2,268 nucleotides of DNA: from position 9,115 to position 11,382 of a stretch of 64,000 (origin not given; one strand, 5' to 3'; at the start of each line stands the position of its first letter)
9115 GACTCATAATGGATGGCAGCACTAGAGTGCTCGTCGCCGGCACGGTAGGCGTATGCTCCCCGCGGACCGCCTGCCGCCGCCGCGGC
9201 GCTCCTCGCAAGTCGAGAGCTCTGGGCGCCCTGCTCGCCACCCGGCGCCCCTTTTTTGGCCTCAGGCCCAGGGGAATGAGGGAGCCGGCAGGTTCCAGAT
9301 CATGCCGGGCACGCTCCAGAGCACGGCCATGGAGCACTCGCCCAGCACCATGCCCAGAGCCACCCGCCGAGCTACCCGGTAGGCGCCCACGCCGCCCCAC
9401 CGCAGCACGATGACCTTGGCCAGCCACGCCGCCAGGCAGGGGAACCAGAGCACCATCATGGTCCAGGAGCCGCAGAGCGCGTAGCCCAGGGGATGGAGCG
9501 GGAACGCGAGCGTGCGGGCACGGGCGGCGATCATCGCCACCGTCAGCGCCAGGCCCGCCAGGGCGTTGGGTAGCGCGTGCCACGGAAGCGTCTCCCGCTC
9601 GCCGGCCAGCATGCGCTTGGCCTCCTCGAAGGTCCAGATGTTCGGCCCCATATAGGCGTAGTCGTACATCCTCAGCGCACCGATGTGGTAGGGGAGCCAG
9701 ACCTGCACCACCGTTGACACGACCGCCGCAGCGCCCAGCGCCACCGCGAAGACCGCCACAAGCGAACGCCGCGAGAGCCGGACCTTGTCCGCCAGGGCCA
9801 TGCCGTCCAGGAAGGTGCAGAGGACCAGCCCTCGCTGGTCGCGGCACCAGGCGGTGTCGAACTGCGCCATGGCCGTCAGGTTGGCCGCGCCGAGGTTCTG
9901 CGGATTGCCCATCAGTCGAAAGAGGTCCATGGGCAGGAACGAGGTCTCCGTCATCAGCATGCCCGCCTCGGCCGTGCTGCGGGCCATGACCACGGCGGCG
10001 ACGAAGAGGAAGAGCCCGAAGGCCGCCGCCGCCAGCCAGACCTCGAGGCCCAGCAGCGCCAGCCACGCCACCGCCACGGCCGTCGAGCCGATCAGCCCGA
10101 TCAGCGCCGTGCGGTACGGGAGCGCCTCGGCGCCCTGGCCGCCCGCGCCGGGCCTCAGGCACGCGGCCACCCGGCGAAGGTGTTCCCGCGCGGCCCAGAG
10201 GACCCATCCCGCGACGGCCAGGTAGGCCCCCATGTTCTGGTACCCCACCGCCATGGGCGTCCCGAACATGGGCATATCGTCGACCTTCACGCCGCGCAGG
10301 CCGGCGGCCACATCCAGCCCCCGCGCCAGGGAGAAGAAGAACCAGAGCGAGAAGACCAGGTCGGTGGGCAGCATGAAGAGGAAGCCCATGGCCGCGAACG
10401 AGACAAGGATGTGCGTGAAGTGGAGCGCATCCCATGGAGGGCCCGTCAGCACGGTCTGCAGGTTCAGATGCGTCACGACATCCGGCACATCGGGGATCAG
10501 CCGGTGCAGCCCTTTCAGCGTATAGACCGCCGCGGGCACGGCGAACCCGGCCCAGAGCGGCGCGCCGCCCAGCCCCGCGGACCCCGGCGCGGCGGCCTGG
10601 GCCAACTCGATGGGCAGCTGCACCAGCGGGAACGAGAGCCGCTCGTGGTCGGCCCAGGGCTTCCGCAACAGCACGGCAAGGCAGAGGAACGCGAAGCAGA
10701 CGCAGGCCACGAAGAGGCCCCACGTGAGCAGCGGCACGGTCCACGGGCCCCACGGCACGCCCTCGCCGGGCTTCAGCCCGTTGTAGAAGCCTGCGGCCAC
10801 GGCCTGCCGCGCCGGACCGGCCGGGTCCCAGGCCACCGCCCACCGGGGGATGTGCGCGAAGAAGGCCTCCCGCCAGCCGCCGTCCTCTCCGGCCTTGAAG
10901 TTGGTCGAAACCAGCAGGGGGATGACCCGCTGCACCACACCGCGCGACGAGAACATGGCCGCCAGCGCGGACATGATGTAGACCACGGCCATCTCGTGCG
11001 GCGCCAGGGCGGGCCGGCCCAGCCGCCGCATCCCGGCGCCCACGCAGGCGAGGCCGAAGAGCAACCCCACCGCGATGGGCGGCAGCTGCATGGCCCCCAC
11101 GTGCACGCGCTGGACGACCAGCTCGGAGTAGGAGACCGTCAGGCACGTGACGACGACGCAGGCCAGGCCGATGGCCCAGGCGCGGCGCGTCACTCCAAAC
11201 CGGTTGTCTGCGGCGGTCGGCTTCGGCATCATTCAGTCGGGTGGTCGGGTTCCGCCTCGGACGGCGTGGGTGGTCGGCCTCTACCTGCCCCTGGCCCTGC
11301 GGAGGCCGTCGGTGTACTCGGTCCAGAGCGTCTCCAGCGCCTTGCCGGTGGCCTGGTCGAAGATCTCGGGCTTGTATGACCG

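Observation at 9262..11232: Uncharacterised ~650-aa polytopic membrane protein family, present twice in the window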

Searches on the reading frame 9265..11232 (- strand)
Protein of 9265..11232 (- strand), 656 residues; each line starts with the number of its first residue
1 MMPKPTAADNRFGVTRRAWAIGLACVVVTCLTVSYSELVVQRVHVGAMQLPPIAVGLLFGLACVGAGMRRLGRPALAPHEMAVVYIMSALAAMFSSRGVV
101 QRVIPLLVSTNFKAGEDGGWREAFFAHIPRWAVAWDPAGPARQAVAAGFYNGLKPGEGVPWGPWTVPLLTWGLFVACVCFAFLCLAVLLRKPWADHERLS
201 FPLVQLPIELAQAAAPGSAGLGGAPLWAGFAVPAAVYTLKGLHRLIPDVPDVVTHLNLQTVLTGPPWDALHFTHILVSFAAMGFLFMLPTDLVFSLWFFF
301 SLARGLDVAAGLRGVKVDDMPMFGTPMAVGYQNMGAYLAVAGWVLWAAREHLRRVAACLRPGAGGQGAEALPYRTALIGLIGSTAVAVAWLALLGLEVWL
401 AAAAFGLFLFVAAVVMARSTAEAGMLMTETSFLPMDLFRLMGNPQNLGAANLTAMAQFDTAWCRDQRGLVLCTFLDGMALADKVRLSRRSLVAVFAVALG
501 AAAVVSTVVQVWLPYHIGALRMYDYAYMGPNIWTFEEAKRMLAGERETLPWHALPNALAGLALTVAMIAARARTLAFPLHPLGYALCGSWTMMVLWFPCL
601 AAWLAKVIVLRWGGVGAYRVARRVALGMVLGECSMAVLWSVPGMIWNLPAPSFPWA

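Call 4: search_protein_families(library=pfam, proteins=[window:9265-11232:-], max_evalue=1)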
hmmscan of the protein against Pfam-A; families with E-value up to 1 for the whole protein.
window:9265-11232:- (656 aa): 3 families
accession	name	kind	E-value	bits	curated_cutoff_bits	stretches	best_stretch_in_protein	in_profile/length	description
PF20581.3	DUF6785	-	4.9e-130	434.8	25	1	16-518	2-498/498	Family of unknown function (DUF6785)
PF20580.3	DUF6784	-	1.8e-26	92.6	26.4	1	558-648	5-95/101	Domain of unknown function (DUF6784)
PF10166.14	DUF2368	-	0.049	13.7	25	1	542-585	47-90/134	Uncharacterised conserved protein (DUF2368)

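Call 5: search_protein_families(library=ncbifam, proteins=[window:9265-11232:-], max_evalue=1)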
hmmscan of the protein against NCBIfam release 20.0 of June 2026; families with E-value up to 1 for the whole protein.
window:9265-11232:- (656 aa): 0 families

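Call 11: find_homologous_proteins(query=window:9265-11232:-, max_evalue=0.00001)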
Query window:9265-11232:- (656 aa): 363 proteins with E <= 0.00001 among 8000 candidates; the best 120 are listed.
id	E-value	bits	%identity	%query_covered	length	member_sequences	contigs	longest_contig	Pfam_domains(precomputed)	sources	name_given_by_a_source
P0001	0.0e+0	1466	100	100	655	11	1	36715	PF20580.4,PF20581.4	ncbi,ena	-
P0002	7.7e-211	721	52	98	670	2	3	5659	PF20580.4,PF20581.4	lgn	-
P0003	3.7e-203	695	50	98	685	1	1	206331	PF20580.4,PF20581.4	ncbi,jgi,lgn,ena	jgi:hypothetical protein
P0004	4.4e-203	695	49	100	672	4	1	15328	PF20580.4,PF20581.4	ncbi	-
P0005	1.7e-200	686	52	98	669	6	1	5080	PF20580.4,PF20581.4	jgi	jgi:hypothetical protein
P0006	3.3e-200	685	48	99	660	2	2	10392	PF20580.4,PF20581.4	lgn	-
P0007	4.4e-200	685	50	98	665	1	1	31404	PF20580.4,PF20581.4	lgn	-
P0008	4.3e-199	682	49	100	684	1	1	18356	PF20580.4,PF20581.4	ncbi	-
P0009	7.1e-199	681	49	98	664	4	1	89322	PF20580.4,PF20581.4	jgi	-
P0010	1.9e-198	680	49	99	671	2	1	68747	PF20580.4,PF20581.4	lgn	-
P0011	2.5e-198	679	48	95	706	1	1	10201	PF20580.4,PF20581.4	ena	-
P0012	8.9e-198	677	49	99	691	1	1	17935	PF20580.4,PF20581.4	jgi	jgi:hypothetical protein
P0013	1.1e-196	674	50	97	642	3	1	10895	PF20580.4,PF20581.4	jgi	-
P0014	1.9e-196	673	49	99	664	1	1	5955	PF20580.4,PF20581.4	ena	-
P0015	2.2e-196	673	49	98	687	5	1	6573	PF20580.4,PF20581.4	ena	-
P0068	2.8e-183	630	47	98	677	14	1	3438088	PF20580.4,PF20581.4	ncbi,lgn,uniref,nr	ncbi:hypothetical protein CWRG_00163 [Chthonomonas calidirosea]|uniref:DUF6785 family protein n=1 Ta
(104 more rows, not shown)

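Call 14: find_encoding_contigs(protein=P0068, flank=10000, max_places=3)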
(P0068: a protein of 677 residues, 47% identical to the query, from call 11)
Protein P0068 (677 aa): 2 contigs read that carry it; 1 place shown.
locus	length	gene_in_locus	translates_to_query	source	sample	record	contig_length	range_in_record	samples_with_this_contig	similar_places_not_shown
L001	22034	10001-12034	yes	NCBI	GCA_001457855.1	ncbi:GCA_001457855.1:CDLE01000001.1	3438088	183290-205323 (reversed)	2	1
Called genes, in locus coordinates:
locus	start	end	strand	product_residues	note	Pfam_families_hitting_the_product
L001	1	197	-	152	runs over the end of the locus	PF02130:YbeY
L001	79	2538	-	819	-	PF07697:7TMR-HDED, PF07698:7TM-7TMR_HD, PF01966:HD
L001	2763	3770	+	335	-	PF01380:SIS, PF00571:CBS (weak)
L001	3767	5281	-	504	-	PF00590:TP_methylase, PF01503:PRA-PH (faint), PF03819:MazG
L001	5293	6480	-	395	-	PF13145:Rotamase_2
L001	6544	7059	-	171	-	-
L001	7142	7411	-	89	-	-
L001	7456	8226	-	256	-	PF04542:Sigma70_r2, PF04539:Sigma70_r3 (weak), PF08281:Sigma70_r4_2, PF04545:Sigma70_r4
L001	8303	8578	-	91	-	-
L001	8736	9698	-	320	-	PF00142:Fer4_NifH, PF02374:ArsA_ATPase (weak), PF10609:ParA, PF13614:AAA_31, PF01656:CbiA, PF10609:ParA (weak)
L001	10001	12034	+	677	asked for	PF20581:DUF6785, PF20580:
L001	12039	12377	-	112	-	PF00543:P-II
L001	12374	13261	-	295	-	PF08379:Bact_transglu_N, PF01841:Transglut_core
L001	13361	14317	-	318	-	PF04168:Alpha-E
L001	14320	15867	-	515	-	PF04174:CP_ATPgrasp_1, PF14403:CP_ATPgrasp_2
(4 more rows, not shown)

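Call 18: find_related_loci(query=A1, collection=genome_contigs, flank=10000)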
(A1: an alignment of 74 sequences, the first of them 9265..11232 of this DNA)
Query A1 (656 aa) in genome_contigs; peptide patterns used: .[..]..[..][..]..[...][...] (x = any residue, [..] = any of these).
596 stretches matched a pattern (row limit reached: there are more); 583 encode a relative of the query (tblastn E <= 1e-3); the best 80 are kept; 80 distinct loci.
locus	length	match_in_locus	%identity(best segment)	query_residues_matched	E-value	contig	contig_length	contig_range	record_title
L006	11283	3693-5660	89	1-656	0e+0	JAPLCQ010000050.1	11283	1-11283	MAG: Armatimonadota bacterium isolate LacPavin_0920_WC57_MAG_69_10 LacPavin_0920_WC57_scaffold_857754, whole genome shot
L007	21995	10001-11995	47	3-655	0e+0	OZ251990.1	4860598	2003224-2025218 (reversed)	MAG: Chthonomonadaceae bacterium isolate 0f14b89a-63f4-40ec-98d0-ade398513459 genome assembly, chromosome: 1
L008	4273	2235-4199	50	17-655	0e+0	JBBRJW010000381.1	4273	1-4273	MAG: Chthonomonadales bacterium isolate Co_metawrap_2902 Cmw_2902_k141_3977898_length_4273_cov_7.0000, whole genome shot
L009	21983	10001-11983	48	14-644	0e+0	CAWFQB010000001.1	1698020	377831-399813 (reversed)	MAG: uncultured Chthonomonadaceae bacterium isolate MFD04580.bin.2.50 genome assembly, contig: contig_10650, whole genom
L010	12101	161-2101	49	14-647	0e+0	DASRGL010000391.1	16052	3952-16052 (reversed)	MAG TPA_asm: Chthonomonadaceae bacterium isolate SMAG_U10057 k141_1278660, whole genome shotgun sequence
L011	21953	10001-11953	44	5-655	0e+0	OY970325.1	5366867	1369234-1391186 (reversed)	MAG: uncultured Armatimonadetes bacterium isolate MFD05942.bin.1.84 genome assembly, chromosome: 1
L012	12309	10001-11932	46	13-655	0e+0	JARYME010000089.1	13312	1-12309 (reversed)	MAG: Armatimonadota bacterium isolate A05DMB-I-24 NODE_89_length_13312_cov_4.294749, whole genome shotgun sequence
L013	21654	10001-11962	46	14-655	0e+0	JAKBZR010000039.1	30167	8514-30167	MAG: bacterium isolate WY3.bin81 NODE_2302_length_30167_cov_1.673935, whole genome shotgun sequence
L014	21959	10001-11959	46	17-655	0e+0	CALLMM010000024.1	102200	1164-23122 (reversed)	MAG: uncultured Chthonomonadales bacterium isolate N1_Bin_MAXBIN__064_1 genome assembly, contig: c_000001819067, whole g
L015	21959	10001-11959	46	17-655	0e+0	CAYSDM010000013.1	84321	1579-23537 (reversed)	MAG TPA_asm: uncultured Chthonomonadaceae bacterium isolate binchicken_co274_461 genome assembly, contig: NODE_723_lengt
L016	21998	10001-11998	47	2-655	0e+0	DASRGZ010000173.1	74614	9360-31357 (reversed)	MAG TPA_asm: Chthonomonadaceae bacterium isolate SMAG_U10071 k141_1935745, whole genome shotgun sequence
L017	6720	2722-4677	50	17-655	0e+0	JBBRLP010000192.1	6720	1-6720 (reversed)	MAG: Chthonomonadales bacterium isolate La1_maxbin2.052 LA1C_X2.052_k141_3620276L_6720_cov_17.9517, whole genome shotgun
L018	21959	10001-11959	45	2-655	1e-180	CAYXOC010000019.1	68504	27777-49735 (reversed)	MAG TPA_asm: uncultured bacterium isolate binchicken_co152_100 genome assembly, contig: NODE_464_length_68504_cov_14.083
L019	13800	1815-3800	45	3-655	0e+0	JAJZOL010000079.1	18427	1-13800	MAG: bacterium isolate MAS4.bin79 NODE_3274_length_18427_cov_2.513661, whole genome shotgun sequence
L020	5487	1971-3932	45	4-655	0e+0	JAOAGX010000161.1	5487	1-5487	MAG: Armatimonadota bacterium isolate SKW42 NODE_159_length_5487_cov_3.775231, whole genome shotgun sequence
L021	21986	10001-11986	45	3-655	1e-178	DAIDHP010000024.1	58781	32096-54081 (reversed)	MAG TPA_asm: Chthonomonadales bacterium isolate clean347 NODE_24_length_58781_cov_6.965607, whole genome shotgun sequenc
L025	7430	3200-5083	50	35-655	3e-178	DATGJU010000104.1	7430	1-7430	MAG TPA_asm: Chthonomonadaceae bacterium isolate SMAG_U9841 k141_1469489, whole genome shotgun sequence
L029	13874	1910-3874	43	5-656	3e-171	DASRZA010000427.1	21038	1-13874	MAG TPA_asm: Armatimonadota bacterium isolate SMAG_U13960 k141_884418, whole genome shotgun sequence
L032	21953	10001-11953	45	5-655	7e-168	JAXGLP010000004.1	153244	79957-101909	MAG: Armatimonadota bacterium isolate AnMBR.bin211 bin211_4, whole genome shotgun sequence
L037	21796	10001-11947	40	9-655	4e-162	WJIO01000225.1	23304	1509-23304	MAG: Candidatus Poribacteria bacterium isolate Bin_402 k141_2451052, whole genome shotgun sequence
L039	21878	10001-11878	41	17-640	1e-158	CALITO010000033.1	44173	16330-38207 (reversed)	MAG: uncultured bacterium isolate S1_Bin_MAXBIN__049_1 genome assembly, contig: c_000003537952, whole genome shotgun seq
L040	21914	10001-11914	41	9-641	2e-157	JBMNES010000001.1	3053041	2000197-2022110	MAG: Armatimonadota bacterium isolate SBF912LR0HQ0044 contig_28947, whole genome shotgun sequence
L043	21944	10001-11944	42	17-655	4e-155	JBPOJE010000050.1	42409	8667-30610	MAG: Armatimonadota bacterium isolate MAG_6077 c_000000609558, whole genome shotgun sequence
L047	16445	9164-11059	40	12-641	8e-153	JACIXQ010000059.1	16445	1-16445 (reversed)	MAG: bacterium isolate MAG-56 Unclassified_E3_bin24_Scaffold_59, whole genome shotgun sequence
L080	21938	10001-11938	40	7-655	1e-145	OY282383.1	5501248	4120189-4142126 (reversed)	MAG: uncultured Poribacteria bacterium isolate 7c199f84-8048-4b63-b208-6e17c6421a0a genome assembly, chromosome: 1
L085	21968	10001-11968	40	1-653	1e-144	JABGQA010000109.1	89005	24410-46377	MAG: Candidatus Poribacteria bacterium isolate co234_bin45 NODE_499_length_89005_cov_8.544171, whole genome shotgun sequ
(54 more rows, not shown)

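Call 21: predict_structure(alignment_id=A1)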
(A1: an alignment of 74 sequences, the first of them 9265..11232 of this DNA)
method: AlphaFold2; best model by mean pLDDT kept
length: 656 residues; sequences in the alignment: 74
mean_pLDDT: 93.5   pTM: 0.94
mean pLDDT of the five models: 93.5, 92.9, 92.9, 92.7, 92.6
residues with pLDDT >= 90: 576; 70-90: 63; 50-70: 15; < 50: 2
segments of 3 or more residues with pLDDT < 50: none
pLDDT, mean of each block of 10 residues (from residue 1): 56 94 98 95 89 96 94 96 98 94 96 85 97 98 97 98 98 98 97 92 94 84 91 97 96 94 92 93 94 96 95 91 87 97 96 94 78 96 98 98 96 94 88 91 93 96 85 96 95 98 98 98 94 94 90 96 98 94 94 94 98 97 96 96 92 79
secondary structure, 60 per line:
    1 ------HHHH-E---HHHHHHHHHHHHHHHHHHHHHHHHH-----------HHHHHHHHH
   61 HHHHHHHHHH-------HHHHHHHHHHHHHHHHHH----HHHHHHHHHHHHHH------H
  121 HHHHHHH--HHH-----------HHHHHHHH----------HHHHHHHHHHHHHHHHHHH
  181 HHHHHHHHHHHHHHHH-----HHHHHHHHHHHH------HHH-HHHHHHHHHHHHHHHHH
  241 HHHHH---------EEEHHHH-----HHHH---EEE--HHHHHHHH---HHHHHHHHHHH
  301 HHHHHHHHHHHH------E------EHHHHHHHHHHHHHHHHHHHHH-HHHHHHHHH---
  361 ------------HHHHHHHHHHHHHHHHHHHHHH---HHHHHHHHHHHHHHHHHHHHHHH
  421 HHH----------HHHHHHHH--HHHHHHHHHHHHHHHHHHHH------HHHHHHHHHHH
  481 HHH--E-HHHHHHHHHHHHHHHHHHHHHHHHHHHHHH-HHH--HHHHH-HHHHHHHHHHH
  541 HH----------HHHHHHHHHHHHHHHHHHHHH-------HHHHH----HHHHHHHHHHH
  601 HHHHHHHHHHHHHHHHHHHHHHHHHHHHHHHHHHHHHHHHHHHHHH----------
elements in order: H7-10 H16-40 H52-70 H78-95 H100-113 H120-127 H144-151 H162-196 H202-213 H224-245 E255-257 H258-261 H267-270 E274-276 H279-286 H290-312 H327-347 H349-357 H373-394 H398-423 H434-441 H444-463 H470-483 H488-517 H524-528 H530-542 H553-573 H581-585 H590-646

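Call 31: search_solved_structures(query=A1, max_evalue=10, show_alignments=2)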
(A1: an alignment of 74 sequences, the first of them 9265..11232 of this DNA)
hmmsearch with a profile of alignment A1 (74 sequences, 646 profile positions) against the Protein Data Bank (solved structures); distinct sequences matched with E-value up to 10: 2.
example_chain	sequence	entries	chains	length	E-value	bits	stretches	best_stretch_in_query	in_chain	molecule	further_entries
5but_A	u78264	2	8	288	0.031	15.9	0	86-130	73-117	Ktr system potassium uptake protein A,Ktr system potassium uptake protein A | Ktr system potassium uptake protein A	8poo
8wm6_Q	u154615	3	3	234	1.2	10.6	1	459-499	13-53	PsaQ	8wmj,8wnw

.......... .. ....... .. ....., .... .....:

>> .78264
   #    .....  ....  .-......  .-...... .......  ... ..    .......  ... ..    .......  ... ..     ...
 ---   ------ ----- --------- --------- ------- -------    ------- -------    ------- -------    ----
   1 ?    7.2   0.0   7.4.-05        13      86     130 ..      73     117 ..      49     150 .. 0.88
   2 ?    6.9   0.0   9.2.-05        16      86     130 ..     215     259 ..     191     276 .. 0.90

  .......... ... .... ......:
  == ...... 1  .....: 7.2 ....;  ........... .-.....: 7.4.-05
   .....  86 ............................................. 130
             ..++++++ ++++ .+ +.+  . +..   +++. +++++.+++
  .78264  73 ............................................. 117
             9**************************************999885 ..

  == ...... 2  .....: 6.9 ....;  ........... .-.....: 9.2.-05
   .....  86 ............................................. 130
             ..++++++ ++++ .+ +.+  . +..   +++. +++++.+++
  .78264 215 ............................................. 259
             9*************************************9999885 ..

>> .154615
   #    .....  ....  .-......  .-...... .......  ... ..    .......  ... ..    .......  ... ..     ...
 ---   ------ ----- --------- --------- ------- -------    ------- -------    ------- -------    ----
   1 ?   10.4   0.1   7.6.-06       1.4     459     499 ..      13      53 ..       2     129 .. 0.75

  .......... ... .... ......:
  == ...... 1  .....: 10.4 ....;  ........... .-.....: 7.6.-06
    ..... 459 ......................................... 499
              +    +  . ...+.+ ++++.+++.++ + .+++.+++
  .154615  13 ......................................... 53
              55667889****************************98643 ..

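Call 39: fold_search(model_id=the predicted structure, library=pdb)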
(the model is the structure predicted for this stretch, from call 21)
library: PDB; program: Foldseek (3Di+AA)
matches with E <= 10: 303; with E <= 0.001: 2
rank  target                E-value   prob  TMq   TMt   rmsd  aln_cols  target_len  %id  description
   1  7wsr_A                1.8e-09  1.00  0.65  0.70   6.3       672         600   12  Cryo-EM structure of the barley Yellow stripe 1 transporter (released 2022-11-30)
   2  7wst_A                1.1e-08  1.00  0.67  0.72   6.0       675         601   12  Cryo-EM structure of the barley Yellow stripe 1 transporter in complex with Fe(III)-DMA (released 2022-11-30)
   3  6qxa_B                6.8e-02  0.12  0.12  0.11  29.2       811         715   11  Structure of membrane bound pyrophosphatase from Thermotoga maritima in complex with imidodiphosphate and N-[(2-amino- (released 2019-04-10)
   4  6afx_A                6.8e-02  0.09  0.10  0.09  27.8       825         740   12  Proton pyrophosphatase - E225A (released 2019-04-10)
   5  6aft_A                7.4e-02  0.18  0.15  0.14  26.7       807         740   10  Proton pyrophosphatase - E301Q (released 2019-04-10)
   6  6afv_A                7.4e-02  0.08  0.09  0.08  28.8       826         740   12  Proton pyrophosphatase-L555K mutant (released 2019-04-10)
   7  6qxa_D                8.0e-02  0.08  0.10  0.09  28.9       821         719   10  Structure of membrane bound pyrophosphatase from Thermotoga maritima in complex with imidodiphosphate and N-[(2-amino- (released 2019-04-10)
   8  6afw_A                1.1e-01  0.08  0.10  0.09  28.0       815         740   12  Proton pyrophosphatase-T228D mutant (released 2019-04-10)
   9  8b24_A                1.2e-01  0.09  0.11  0.10  27.6       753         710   11  Time-resolved structure of K+-dependent Na+-PPase from Thermotoga maritima 3600-seconds post reaction initiation with  (released 2024-01-17)
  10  4a01_A                1.3e-01  0.11  0.14  0.13  28.8       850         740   12  Crystal Structure of the H-Translocating Pyrophosphatase (released 2012-03-28)
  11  3f3a                  2.1e-01  0.08  0.10  0.12  22.9       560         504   13  Crystal Structure of LeuT bound to L-Tryptophan and Sodium (released 2008-12-23)
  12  5oxl                  2.5e-01  0.08  0.10  0.13  25.6       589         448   11  PepTSt in complex with dipeptide Ala-Leu (released 2018-02-21)
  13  9hko_C                2.9e-01  0.09  0.11  0.13  25.2       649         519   13  Downregulated closed state of BetP in complex with betaine (released 2025-12-17)
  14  5j4n_B                2.9e-01  0.08  0.10  0.13  22.9       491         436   12  Crystal structure of the L-arginine/agmatine antiporter AdiC in complex with agmatine at 2.6 Angstroem resolution (released 2016-08-31)
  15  9ps6_A                2.9e-01  0.07  0.09  0.11  23.2       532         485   14  Cryo-EM structure of NCLX without calcium (class 3) (released 2025-09-10)
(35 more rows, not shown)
